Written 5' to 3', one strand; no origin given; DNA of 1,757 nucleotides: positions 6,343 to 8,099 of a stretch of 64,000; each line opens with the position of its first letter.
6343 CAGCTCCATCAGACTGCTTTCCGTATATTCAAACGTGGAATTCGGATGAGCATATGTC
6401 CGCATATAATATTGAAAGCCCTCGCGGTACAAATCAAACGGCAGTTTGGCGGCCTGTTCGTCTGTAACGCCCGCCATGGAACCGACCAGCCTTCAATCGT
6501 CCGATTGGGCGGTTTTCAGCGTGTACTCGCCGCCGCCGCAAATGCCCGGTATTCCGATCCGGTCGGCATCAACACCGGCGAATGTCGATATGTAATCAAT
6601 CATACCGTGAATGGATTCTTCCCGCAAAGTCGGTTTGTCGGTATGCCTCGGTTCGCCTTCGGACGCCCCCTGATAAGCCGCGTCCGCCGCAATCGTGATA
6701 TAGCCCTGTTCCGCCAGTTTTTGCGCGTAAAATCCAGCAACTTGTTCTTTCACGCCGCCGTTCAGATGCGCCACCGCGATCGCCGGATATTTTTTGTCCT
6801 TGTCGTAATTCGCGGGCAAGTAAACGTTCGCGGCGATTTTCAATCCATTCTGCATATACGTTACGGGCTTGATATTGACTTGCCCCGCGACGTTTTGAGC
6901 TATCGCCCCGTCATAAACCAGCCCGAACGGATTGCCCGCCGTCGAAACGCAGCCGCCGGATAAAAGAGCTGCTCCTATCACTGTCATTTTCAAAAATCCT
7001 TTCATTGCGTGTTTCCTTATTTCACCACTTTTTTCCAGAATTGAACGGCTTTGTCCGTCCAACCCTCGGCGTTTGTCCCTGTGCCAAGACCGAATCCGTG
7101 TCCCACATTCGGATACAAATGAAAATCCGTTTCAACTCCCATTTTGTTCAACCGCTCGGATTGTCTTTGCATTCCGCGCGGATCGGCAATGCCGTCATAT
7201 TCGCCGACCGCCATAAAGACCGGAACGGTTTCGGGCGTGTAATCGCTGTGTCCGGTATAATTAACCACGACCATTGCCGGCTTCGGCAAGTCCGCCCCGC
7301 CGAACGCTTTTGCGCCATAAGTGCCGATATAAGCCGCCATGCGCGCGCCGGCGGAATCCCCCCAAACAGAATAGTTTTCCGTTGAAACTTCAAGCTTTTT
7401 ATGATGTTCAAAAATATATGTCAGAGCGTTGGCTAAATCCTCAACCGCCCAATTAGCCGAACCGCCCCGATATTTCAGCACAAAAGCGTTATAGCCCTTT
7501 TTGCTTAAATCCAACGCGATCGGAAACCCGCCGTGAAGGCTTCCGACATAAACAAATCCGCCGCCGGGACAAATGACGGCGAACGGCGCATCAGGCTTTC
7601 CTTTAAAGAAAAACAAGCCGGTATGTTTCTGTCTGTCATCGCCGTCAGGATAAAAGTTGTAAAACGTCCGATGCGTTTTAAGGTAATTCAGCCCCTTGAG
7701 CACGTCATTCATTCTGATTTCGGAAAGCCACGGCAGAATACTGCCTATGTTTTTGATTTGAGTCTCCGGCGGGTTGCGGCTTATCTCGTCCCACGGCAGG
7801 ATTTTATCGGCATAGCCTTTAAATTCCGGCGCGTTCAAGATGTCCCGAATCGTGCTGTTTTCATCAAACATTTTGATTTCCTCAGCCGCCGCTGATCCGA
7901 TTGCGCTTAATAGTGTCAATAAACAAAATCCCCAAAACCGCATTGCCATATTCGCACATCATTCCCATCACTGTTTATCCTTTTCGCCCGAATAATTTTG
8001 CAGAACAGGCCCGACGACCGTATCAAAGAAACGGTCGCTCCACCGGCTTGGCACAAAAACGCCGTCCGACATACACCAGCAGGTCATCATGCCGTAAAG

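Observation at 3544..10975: Shared 22-bp palindromic motif at two cluster promoters, related to the tetR operator palindromes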

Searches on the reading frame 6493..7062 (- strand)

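Call 5: search_protein_families(library=pfam, proteins=[window:6493-7062:-])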
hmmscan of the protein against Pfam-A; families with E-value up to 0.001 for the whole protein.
window:6493-7062:- (189 aa): 2 families
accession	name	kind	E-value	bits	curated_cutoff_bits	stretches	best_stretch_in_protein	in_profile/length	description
PF01738.24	DLH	-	5.7e-08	33.1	21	1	84-187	9-117/217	Dienelactone hydrolase family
PF02129.25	Peptidase_S15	-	5.3e-05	23.5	23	1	73-144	2-75/262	X-Pro dipeptidyl-peptidase (S15 family)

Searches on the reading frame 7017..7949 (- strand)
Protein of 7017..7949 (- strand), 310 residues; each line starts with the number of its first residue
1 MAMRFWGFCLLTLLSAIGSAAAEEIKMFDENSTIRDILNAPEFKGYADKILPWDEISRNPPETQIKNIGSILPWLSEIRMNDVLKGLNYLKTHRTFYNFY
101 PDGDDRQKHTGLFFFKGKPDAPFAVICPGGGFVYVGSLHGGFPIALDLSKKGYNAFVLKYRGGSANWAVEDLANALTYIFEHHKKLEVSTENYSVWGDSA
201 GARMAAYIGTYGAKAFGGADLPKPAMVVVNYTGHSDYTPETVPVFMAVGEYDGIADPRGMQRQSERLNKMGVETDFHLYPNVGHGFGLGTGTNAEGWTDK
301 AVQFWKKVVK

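Call 5: search_protein_families(library=pfam, proteins=[window:7017-7949:-])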
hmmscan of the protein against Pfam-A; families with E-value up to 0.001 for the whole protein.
window:7017-7949:- (310 aa): 4 families
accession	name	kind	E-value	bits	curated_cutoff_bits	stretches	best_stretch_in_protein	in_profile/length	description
PF07859.19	Abhydrolase_3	-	2.7e-11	44.1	25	1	167-209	47-89/210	alpha/beta hydrolase fold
PF20434.5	BD-FAE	-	1.1e-08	35.3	26.8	1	121-213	13-111/215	BD-FAE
PF00326.27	Peptidase_S9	-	2e-07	31.1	22.6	0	238-309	142-210/213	Prolyl oligopeptidase family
PF01738.24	DLH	-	0.00015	21.9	21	1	234-287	136-189/217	Dienelactone hydrolase family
